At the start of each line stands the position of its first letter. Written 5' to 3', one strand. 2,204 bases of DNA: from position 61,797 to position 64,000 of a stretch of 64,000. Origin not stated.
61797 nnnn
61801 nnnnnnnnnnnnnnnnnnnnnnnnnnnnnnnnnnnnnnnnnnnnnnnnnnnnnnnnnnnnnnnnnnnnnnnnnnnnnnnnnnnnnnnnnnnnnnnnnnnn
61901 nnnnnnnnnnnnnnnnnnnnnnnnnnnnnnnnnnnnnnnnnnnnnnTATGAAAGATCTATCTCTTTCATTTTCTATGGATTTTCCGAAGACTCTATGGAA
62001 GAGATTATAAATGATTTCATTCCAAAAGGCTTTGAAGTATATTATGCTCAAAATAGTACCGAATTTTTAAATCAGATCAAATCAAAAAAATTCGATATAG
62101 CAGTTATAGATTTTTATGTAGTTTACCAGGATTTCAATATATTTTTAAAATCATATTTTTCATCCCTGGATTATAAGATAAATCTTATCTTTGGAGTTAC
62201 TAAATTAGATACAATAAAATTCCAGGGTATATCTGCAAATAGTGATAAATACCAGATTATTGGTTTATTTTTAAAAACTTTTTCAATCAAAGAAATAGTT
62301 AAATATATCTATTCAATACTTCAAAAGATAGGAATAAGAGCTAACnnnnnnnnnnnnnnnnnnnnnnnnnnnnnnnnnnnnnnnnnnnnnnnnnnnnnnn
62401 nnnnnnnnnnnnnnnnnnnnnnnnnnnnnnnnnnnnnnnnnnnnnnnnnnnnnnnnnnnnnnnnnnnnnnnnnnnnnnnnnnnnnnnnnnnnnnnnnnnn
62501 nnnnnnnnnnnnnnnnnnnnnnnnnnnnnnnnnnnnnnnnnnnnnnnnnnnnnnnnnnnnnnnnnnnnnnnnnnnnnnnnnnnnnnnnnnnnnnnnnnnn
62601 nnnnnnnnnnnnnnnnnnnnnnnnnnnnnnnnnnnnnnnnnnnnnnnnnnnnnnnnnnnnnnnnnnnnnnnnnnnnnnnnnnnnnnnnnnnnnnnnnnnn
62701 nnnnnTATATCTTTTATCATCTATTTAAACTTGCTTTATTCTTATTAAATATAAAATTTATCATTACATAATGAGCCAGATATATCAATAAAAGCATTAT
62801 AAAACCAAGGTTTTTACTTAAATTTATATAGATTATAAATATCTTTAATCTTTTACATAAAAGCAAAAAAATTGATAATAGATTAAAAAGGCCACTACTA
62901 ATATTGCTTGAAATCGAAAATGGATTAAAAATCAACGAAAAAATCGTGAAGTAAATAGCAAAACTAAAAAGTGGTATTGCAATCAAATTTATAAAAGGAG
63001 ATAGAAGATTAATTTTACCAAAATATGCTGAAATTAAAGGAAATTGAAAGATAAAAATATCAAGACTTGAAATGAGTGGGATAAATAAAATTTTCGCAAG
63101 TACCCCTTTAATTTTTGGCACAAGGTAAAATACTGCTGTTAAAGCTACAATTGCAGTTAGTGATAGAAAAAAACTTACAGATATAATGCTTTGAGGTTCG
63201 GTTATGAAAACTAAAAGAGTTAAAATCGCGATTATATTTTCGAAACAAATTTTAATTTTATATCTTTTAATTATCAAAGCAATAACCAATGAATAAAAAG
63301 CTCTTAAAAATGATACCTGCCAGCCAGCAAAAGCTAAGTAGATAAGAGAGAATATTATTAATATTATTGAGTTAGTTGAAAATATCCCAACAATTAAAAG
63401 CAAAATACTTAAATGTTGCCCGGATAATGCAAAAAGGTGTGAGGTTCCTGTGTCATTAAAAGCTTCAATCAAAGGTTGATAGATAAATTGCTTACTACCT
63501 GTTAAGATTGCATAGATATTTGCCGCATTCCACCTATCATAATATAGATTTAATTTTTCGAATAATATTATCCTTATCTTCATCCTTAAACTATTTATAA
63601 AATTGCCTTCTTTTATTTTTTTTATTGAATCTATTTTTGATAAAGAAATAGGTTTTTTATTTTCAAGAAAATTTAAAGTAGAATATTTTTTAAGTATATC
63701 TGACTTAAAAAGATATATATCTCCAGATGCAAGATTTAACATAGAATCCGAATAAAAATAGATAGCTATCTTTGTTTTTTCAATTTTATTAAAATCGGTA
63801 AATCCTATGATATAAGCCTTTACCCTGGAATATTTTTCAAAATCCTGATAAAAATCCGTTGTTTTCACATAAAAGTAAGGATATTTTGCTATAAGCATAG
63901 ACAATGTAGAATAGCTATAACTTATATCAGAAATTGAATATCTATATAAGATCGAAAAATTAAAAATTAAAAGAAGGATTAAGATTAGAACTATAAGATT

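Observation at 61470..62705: CheC/CheX-like phosphatase domain fused to PilZ: a possible c-di-GMP input into chemotaxis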

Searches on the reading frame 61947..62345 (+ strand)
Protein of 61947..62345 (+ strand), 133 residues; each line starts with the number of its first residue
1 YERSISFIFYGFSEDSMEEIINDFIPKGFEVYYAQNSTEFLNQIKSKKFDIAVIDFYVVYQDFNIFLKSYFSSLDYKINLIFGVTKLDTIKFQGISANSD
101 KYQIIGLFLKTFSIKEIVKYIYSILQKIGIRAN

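Call 30: search_solved_structures(query=A2, max_evalue=10, show_alignments=3)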
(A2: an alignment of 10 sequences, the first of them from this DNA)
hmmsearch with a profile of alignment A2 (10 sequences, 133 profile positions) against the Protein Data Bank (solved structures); distinct sequences matched with E-value up to 10: 6.
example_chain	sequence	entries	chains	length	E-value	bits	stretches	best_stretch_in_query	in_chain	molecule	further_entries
6xeh_A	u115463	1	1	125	0.0044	20.5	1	8-54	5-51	DE NOVO DESIGNED OR386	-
4b2f_A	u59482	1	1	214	0.33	14.4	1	54-127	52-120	PUTATIVE ANTIGEN P35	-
2qxy_A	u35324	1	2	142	0.57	13.7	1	21-66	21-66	Response regulator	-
4hjg_E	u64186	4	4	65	1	12.9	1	72-110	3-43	Protein L fragment | Protein L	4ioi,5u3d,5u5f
6b9y_E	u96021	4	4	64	1.1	12.8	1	72-110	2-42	Protein L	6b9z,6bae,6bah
4hkz_E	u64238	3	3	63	1.2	12.6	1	72-110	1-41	Protein L fragment | Protein L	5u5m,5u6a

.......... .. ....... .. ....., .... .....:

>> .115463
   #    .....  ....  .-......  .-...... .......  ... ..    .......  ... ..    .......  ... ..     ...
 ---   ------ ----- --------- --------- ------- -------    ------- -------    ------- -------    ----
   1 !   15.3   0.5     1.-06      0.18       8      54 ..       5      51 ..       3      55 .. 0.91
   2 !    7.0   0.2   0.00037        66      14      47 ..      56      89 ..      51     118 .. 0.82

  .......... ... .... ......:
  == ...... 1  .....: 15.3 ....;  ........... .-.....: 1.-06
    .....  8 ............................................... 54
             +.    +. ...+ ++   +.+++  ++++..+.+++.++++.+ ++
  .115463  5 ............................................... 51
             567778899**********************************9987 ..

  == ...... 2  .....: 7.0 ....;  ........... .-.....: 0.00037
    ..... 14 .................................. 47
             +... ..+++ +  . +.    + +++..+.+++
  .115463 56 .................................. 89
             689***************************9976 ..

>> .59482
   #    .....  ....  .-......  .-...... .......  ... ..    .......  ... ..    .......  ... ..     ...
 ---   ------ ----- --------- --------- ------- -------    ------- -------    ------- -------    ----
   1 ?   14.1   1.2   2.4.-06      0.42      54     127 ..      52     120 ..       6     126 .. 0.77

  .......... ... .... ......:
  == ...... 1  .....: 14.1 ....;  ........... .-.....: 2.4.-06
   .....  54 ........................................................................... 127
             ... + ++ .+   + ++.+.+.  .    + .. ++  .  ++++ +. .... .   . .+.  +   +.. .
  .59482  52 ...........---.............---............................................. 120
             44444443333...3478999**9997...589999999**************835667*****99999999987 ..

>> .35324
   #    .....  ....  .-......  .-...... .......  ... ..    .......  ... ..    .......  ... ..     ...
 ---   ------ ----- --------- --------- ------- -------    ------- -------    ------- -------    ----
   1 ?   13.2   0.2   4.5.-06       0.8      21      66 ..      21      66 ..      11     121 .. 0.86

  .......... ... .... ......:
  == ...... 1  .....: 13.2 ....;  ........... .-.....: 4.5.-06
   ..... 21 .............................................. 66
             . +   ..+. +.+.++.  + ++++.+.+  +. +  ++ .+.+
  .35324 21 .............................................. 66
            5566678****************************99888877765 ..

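Call 35: predict_structure(alignment_id=A2)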
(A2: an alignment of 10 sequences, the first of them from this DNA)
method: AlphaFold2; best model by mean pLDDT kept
length: 133 residues; sequences in the alignment: 10
mean_pLDDT: 87.8   pTM: 0.84
mean pLDDT of the five models: 87.8, 87.0, 84.7, 78.5, 48.7
residues with pLDDT >= 90: 69; 70-90: 58; 50-70: 5; < 50: 1
segments of 3 or more residues with pLDDT < 50: none
pLDDT, mean of each block of 10 residues (from residue 1): 81 90 85 92 93 90 84 91 89 85 93 92 86 58
secondary structure, 60 per line:
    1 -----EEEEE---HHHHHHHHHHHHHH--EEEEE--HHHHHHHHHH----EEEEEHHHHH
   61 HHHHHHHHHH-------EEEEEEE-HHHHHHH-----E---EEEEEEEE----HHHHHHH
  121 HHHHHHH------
elements in order: E6-10 H14-27 E30-34 H37-46 E51-55 H56-70 E78-84 H86-92 E102-109 H114-127

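Call 37: fold_search(model_id=the predicted structure, library=pdb)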
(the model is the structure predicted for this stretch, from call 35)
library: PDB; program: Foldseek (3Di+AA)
matches with E <= 10: 1378; with E <= 0.001: 19
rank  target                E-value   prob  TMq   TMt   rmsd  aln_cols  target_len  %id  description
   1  2qxy_A                1.0e-04  1.00  0.64  0.70   3.8       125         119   16  Crystal structure of a response regulator from Thermotoga maritima (released 2007-08-28)
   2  4kny_B                1.9e-04  1.00  0.63  0.41   4.1       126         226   13  Crystal structure of the response regulator KdpE complexed to DNA in an active-like conformation (released 2014-02-19)
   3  1u8t_B                2.3e-04  1.00  0.62  0.64   4.4       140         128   14  Crystal structure of CheY D13K Y106W alone and in complex with a FliM peptide (released 2004-10-05)
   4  9of7_B                3.1e-04  1.00  0.63  0.70   4.1       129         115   18  Structure of the Acinetobacter baumannii Response Regulator PmrA Receiver Domain G54E Mutation (released 2025-11-26)
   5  5chy                  3.8e-04  1.00  0.62  0.64   4.5       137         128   14  STRUCTURE OF CHEMOTAXIS PROTEIN CHEY (released 1996-12-07)
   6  7cci_A                4.1e-04  1.00  0.66  0.66   3.3       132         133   13  Acinetobacter baumannii response regulator AdeR with disordered N terminus (released 2021-06-23)
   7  3hv2_B                4.9e-04  1.00  0.58  0.61   5.1       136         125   14  Crystal structure of signal receiver domain OF HD domain-containing protein FROM Pseudomonas fluorescens Pf-5 (released 2009-06-23)
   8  6swl_A                4.9e-04  1.00  0.59  0.59   4.1       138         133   10  The REC domain of XynC, a response regulator from Geobacillus stearothermophilus (released 2020-10-14)
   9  7m0s_A                5.3e-04  1.00  0.69  0.71   3.9       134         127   18  N-terminal domain of PmrA from Acinetobacter baumannii (released 2021-11-03)
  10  1srr_A                5.3e-04  1.00  0.63  0.69   4.0       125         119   16  CRYSTAL STRUCTURE OF A PHOSPHATASE RESISTANT MUTANT OF SPORULATION RESPONSE REGULATOR SPO0F FROM BACILLUS SUBTILIS (released 1997-04-21)
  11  8wiw_4                5.3e-04  1.00  0.57  0.58   4.6       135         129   18  Cryo-EM structure of the flagellar C ring in the CW state (released 2024-09-04)
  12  3hv2_A                6.0e-04  1.00  0.59  0.58   5.1       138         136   14  Crystal structure of signal receiver domain OF HD domain-containing protein FROM Pseudomonas fluorescens Pf-5 (released 2009-06-23)
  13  1ymu_A                6.8e-04  1.00  0.57  0.59   4.5       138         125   15  SIGNAL TRANSDUCTION PROTEIN CHEY MUTANT WITH MET 17 REPLACED BY GLY (M17G) (released 1996-04-03)
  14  28tm_A                7.8e-04  1.00  0.57  0.65   4.1       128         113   14  Structure of an uncharacterized Rossmann fold protein from Homo sapiens (released 2026-03-11)
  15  9of3_D                8.3e-04  1.00  0.61  0.69   4.0       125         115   18  Structure of the Acinetobacter baumannii Response Regulator PmrA Receiver Domain D10N mutation (released 2025-11-26)
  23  2qxy_B                1.1e-03  1.00  0.59  0.66   4.0       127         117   16  Crystal structure of a response regulator from Thermotoga maritima (released 2007-08-28)
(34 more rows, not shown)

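Call 89: search_solved_structures(query=A4, max_evalue=1, show_alignments=2)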
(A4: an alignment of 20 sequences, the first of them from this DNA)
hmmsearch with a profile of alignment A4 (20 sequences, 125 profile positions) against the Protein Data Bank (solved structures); distinct sequences matched with E-value up to 1: 240 (the best 60 are shown).
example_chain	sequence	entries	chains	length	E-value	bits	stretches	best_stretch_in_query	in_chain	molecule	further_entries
9xzo_A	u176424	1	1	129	6e-12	48.9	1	4-119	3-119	De novo protein M1X0B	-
2qxy_A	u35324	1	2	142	8.5e-11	45.1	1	24-120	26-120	Response regulator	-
3n53_A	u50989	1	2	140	1.3e-08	38.1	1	14-120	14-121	Response regulator receiver modulated diguanylate cyclase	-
8svz_A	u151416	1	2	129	1.5e-08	37.9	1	4-119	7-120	Two-component response regulator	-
3to5_A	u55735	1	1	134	2.9e-08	37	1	2-121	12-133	CheY homolog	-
1zy2_A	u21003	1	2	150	1.8e-07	34.4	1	12-121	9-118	transcriptional regulator NtrC1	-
4hns_A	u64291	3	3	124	7.2e-07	32.5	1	2-120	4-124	Chemotaxis protein CheY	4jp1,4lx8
9lbr_A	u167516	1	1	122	7.3e-07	32.4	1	4-120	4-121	Response regulator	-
4hnr_A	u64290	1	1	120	8.4e-07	32.2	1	11-119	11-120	Chemotaxis protein CheY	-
4h60_A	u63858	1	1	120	8.5e-07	32.2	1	11-119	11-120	Chemotaxis protein CheY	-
1udr_A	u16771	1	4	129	8.8e-07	32.2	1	16-123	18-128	CHEY PROTEIN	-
4hnq_A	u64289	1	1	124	9.2e-07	32.1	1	2-120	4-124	Chemotaxis protein CheY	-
1ny5_A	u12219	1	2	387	1e-06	32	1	13-120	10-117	transcriptional regulator (NtrC family)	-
1mvo_A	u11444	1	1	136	1e-06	32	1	2-125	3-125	PhoP response regulator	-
5lwk_A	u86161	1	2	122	1.2e-06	31.7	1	28-116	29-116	Transcriptional regulatory protein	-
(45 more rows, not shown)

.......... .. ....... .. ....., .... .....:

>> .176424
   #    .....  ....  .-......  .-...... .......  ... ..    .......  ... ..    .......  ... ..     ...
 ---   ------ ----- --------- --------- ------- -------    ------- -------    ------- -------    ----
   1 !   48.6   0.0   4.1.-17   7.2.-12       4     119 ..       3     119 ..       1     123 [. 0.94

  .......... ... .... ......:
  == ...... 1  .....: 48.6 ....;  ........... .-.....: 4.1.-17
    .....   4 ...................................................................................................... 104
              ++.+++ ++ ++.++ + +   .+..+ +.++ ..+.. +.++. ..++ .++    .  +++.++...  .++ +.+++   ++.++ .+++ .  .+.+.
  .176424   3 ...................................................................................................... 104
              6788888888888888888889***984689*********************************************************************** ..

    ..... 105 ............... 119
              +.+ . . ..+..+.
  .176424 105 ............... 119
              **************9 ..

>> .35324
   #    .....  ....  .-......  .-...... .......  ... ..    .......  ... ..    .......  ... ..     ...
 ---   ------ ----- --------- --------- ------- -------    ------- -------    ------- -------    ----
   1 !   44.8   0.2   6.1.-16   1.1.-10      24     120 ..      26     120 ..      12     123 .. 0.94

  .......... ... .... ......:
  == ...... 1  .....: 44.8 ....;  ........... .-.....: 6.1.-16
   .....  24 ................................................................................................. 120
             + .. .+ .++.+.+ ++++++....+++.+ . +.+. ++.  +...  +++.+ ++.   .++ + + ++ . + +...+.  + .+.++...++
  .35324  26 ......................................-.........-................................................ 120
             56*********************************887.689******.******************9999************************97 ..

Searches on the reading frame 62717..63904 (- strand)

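Call 13: search_protein_families(library=pfam, proteins=[window:62717-63904:-], max_evalue=0.001)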
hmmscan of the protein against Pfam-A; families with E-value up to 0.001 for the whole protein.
window:62717-63904:- (395 aa): 1 family
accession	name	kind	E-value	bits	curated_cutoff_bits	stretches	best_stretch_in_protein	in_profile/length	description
PF03772.21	Competence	-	3.4e-28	99.2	23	1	133-380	1-262/270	Competence protein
